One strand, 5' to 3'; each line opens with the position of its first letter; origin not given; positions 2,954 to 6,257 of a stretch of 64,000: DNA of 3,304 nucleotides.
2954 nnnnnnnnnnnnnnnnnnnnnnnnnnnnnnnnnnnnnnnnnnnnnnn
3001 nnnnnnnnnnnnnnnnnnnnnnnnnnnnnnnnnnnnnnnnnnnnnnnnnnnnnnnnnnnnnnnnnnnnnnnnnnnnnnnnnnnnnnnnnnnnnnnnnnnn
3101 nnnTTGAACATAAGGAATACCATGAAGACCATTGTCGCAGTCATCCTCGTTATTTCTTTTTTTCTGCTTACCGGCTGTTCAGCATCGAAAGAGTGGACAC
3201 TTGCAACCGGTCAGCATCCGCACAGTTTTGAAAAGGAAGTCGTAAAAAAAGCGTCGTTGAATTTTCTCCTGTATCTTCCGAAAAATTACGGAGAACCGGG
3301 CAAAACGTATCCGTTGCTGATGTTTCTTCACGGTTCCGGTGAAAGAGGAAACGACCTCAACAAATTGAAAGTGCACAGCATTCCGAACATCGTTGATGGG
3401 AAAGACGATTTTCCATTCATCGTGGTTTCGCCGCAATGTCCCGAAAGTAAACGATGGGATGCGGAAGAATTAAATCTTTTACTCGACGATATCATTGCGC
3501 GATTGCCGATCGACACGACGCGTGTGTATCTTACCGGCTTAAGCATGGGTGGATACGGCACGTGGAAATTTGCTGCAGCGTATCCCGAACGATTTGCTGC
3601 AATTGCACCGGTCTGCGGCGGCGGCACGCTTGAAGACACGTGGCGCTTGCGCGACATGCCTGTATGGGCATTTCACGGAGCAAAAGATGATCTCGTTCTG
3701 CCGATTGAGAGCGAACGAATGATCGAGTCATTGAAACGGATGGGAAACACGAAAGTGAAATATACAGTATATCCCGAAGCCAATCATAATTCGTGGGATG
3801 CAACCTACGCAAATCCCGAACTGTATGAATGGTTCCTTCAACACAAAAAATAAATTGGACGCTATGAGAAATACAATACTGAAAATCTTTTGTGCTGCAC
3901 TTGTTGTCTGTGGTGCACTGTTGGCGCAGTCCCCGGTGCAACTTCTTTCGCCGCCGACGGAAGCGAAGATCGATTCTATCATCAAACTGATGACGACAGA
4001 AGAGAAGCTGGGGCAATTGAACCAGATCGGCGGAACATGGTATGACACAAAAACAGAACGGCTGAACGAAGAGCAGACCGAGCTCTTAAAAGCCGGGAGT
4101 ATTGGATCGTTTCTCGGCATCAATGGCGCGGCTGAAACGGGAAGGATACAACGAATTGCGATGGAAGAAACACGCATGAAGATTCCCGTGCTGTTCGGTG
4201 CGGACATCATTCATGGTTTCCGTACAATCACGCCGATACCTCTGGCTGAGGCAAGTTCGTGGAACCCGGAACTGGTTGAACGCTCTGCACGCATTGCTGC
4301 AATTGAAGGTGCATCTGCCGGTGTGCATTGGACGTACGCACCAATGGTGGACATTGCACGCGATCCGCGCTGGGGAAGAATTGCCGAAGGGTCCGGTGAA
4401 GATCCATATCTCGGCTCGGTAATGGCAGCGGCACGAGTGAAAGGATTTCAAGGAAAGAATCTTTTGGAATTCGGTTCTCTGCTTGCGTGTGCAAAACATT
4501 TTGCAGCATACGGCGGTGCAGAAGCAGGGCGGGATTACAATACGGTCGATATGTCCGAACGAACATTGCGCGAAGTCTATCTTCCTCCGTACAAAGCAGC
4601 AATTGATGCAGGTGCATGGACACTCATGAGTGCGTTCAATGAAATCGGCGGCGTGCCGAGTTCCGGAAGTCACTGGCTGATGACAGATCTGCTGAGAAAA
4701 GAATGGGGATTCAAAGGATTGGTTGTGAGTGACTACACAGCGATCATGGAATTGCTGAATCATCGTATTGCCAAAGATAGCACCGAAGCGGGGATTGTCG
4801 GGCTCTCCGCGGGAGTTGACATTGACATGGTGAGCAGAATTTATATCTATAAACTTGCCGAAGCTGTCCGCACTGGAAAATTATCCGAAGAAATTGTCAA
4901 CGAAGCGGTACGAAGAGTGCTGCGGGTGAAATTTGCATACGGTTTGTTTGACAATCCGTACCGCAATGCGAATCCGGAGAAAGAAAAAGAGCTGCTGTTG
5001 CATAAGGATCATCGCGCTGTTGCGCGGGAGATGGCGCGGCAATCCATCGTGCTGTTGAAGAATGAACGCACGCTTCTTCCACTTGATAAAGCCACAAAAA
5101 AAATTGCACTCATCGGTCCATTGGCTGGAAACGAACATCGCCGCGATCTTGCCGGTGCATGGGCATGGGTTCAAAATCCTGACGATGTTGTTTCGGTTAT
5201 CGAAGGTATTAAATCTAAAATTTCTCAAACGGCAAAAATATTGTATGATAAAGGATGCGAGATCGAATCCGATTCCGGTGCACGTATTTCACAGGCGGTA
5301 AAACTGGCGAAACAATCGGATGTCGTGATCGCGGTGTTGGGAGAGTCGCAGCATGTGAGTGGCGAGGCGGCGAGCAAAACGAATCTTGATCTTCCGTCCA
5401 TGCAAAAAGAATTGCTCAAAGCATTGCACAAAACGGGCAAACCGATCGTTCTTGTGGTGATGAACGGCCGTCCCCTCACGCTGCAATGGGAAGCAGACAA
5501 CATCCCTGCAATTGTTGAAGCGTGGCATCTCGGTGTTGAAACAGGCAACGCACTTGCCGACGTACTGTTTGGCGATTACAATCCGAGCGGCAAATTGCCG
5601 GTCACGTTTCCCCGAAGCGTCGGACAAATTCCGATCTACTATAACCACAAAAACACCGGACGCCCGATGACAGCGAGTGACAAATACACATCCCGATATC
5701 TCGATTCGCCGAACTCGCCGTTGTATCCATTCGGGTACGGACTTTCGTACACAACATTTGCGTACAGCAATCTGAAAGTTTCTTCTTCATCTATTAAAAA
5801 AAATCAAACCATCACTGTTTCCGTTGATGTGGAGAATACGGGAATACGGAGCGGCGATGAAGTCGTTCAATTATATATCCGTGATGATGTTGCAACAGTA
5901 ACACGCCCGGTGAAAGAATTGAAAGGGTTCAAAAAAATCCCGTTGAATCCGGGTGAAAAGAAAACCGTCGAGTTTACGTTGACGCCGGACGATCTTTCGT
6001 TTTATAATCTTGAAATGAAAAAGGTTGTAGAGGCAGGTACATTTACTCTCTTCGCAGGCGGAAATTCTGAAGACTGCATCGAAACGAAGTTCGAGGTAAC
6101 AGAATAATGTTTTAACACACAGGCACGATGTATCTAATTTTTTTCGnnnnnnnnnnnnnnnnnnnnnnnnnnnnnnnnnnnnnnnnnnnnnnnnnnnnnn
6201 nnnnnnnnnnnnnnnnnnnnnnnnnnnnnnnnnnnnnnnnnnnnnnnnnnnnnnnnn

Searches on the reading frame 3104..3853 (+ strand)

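Call 41: search_protein_families(library=pfam, proteins=[window:3104-3853:+], max_evalue=0.00001)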
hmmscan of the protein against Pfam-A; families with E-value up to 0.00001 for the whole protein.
window:3104-3853:+ (249 aa): 4 families
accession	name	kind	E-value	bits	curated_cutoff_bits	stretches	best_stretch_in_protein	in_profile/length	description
PF00326.27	Peptidase_S9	-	4.7e-12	46.3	22.6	0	184-246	144-208/213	Prolyl oligopeptidase family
PF00756.26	Esterase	-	2.9e-09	37.5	22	1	51-169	7-148/251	Putative esterase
PF12146.15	Hydrolase_4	-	1.1e-07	31.8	27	0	184-229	191-233/239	Serine aminopeptidase, S33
PF02230.22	Abhydrolase_2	-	4.3e-06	27.2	23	0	122-232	89-203/217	Phospholipase/Carboxylesterase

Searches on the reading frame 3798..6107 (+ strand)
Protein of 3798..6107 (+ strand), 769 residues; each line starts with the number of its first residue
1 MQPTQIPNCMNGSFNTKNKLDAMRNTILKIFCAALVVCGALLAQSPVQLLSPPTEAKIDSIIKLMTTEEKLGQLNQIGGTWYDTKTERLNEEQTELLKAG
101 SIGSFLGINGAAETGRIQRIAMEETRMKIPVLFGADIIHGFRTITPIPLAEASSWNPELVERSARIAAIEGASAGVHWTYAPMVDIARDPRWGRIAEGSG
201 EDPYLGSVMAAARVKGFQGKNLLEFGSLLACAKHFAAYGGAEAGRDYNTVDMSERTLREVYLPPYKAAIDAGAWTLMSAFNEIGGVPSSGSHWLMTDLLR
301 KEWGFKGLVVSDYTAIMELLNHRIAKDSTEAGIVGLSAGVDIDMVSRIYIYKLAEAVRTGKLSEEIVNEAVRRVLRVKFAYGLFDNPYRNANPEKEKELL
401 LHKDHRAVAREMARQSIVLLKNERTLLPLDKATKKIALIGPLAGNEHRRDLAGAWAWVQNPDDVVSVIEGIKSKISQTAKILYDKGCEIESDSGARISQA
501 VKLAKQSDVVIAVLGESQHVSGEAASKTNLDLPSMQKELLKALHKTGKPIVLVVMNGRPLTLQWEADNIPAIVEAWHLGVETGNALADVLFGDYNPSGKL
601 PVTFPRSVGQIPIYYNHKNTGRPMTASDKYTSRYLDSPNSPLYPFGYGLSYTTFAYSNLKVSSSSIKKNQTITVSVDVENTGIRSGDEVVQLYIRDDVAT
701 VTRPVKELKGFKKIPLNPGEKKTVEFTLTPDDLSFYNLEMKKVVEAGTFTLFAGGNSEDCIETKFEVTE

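Call 41: search_protein_families(library=pfam, proteins=[window:3798-6107:+], max_evalue=0.00001)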
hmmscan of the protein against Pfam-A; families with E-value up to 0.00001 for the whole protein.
window:3798-6107:+ (769 aa): 3 families
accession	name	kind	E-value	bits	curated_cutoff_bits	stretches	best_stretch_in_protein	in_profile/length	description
PF00933.27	Glyco_hydro_3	-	3.4e-71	240.7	27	1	66-377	1-316/316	Glycosyl hydrolase family 3 N terminal domain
PF01915.27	Glyco_hydro_3_C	-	1e-60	205.6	31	1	417-651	1-200/200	Glycosyl hydrolase family 3 C-terminal domain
PF14310.12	Fn3-like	-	2.7e-26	91.9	25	1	688-757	1-71/71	Fibronectin type III-like domain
